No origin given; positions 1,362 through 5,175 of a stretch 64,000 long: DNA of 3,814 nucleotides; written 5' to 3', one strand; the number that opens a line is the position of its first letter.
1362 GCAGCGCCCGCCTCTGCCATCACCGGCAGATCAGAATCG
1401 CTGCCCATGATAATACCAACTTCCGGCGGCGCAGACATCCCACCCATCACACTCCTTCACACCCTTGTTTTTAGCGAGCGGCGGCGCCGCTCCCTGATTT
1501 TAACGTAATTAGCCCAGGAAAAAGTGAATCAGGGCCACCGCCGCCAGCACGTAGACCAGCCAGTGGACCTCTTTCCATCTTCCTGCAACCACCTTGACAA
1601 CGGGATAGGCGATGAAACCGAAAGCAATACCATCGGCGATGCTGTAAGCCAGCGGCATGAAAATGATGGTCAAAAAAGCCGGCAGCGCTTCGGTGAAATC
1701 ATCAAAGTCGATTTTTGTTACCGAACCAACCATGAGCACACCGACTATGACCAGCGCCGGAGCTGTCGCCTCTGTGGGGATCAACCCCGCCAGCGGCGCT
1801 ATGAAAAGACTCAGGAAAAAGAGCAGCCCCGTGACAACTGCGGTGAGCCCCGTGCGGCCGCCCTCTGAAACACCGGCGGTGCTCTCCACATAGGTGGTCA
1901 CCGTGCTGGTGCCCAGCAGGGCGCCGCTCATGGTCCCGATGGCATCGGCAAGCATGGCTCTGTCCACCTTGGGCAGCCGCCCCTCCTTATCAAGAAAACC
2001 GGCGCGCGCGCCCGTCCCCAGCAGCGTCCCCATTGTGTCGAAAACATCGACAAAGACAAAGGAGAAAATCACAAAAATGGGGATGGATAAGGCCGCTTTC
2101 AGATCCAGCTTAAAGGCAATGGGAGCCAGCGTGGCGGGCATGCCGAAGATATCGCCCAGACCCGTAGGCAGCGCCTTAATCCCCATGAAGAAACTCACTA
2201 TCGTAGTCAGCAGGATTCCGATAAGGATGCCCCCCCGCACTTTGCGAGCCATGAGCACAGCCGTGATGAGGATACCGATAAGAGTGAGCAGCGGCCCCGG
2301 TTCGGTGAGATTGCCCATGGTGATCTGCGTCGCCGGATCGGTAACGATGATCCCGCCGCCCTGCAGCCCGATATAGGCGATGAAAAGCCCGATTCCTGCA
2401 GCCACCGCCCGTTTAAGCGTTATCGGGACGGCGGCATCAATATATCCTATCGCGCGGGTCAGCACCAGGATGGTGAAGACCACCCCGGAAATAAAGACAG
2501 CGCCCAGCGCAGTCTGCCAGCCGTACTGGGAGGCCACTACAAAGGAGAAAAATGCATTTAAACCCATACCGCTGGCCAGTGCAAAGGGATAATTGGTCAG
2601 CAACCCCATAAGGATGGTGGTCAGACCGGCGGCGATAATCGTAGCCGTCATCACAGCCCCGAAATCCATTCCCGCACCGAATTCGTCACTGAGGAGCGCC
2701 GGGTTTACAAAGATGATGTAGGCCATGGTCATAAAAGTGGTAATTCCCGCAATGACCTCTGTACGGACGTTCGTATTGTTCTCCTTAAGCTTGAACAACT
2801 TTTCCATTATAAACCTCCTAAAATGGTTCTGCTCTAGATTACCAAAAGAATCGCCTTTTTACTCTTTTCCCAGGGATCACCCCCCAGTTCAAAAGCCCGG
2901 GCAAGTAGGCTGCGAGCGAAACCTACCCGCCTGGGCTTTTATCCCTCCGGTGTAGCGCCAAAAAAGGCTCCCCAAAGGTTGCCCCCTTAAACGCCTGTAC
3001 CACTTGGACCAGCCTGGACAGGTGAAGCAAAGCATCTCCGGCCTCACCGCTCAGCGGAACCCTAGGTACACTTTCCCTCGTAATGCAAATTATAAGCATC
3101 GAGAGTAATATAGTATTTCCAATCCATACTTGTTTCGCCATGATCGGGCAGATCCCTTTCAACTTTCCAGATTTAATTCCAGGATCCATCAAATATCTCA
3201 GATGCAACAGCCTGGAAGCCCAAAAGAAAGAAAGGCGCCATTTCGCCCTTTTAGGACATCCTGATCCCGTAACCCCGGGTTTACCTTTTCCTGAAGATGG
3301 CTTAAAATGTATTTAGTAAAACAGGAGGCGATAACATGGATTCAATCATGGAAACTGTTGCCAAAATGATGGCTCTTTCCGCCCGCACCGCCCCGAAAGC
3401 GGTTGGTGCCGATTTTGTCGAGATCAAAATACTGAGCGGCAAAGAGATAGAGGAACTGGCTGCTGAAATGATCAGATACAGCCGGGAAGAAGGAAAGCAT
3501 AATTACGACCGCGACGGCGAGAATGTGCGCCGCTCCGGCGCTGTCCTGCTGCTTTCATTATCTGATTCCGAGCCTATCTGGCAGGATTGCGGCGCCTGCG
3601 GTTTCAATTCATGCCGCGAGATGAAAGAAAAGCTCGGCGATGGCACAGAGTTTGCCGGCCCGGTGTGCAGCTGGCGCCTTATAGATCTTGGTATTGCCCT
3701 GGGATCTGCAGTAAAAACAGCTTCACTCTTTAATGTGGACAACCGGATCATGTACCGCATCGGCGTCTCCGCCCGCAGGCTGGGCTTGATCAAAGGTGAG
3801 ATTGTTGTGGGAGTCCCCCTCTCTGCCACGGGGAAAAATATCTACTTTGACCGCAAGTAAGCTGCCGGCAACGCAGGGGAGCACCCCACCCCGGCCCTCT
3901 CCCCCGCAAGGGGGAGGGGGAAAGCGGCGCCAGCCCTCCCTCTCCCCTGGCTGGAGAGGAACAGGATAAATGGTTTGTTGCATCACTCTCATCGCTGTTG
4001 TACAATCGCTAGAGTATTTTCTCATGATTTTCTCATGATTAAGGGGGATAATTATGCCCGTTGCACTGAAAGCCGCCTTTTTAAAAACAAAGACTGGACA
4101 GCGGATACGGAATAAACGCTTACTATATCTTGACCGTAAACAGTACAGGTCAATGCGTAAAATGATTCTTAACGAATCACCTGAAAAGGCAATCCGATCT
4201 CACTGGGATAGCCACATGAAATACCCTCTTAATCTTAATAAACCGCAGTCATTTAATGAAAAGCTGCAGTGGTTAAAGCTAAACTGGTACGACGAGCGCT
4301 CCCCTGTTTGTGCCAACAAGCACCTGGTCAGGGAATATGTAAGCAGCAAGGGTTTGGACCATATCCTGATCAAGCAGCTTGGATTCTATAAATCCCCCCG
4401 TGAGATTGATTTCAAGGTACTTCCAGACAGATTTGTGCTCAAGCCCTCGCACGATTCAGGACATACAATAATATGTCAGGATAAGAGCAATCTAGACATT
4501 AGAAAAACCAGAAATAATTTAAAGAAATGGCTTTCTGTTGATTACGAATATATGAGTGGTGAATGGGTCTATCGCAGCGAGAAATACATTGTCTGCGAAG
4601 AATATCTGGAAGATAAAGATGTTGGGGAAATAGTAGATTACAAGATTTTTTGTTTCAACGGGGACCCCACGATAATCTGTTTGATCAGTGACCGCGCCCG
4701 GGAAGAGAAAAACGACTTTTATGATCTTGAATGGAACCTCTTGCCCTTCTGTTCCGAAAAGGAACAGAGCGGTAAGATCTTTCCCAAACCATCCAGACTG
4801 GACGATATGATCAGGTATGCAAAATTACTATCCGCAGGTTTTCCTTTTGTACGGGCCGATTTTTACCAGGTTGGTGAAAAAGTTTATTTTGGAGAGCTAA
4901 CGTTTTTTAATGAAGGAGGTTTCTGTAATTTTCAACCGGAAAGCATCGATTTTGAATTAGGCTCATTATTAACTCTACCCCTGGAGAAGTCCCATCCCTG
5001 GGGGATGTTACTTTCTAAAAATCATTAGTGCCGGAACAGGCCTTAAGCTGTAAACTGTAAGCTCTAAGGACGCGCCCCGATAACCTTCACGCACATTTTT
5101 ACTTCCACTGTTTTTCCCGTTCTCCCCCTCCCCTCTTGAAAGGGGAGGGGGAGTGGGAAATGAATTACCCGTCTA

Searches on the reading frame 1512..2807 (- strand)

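Call 50: search_protein_families(library=pfam, proteins=[window:1512-2807:-], max_evalue=0.0001)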
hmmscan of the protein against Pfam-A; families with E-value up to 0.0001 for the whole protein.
window:1512-2807:- (432 aa): 1 family
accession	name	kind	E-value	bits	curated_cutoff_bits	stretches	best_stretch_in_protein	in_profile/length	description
PF00860.26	Xan_ur_permease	-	1.2e-47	162.9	27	1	17-393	3-386/389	Permease family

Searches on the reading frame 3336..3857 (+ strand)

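Call 50: search_protein_families(library=pfam, proteins=[window:3336-3857:+], max_evalue=0.0001)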
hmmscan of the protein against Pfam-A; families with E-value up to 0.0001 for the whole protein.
window:3336-3857:+ (174 aa): 1 family
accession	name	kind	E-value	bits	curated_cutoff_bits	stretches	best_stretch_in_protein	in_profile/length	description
PF09918.14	DUF2148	-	8.9e-33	112.5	25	1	107-173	1-68/68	Uncharacterized protein containing a ferredoxin domain (DUF2148)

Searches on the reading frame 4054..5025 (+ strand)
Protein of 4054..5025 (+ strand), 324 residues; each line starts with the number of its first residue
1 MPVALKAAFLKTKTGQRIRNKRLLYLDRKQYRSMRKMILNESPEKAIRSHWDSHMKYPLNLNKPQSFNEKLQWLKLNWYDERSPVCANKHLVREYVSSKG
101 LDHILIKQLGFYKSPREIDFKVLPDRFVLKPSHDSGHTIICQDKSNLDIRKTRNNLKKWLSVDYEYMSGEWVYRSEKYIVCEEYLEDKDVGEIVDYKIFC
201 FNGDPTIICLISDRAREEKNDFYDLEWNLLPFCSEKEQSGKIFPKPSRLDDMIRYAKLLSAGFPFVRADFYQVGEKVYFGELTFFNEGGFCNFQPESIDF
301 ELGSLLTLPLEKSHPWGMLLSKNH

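Call 50: search_protein_families(library=pfam, proteins=[window:4054-5025:+], max_evalue=0.0001)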
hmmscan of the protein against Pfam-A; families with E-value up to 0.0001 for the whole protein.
window:4054-5025:+ (324 aa): 1 family
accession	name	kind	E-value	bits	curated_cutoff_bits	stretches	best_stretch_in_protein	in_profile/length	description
PF14305.11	ATPgrasp_TupA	-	2e-53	181.8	25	1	69-305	1-239/241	TupA-like ATPgrasp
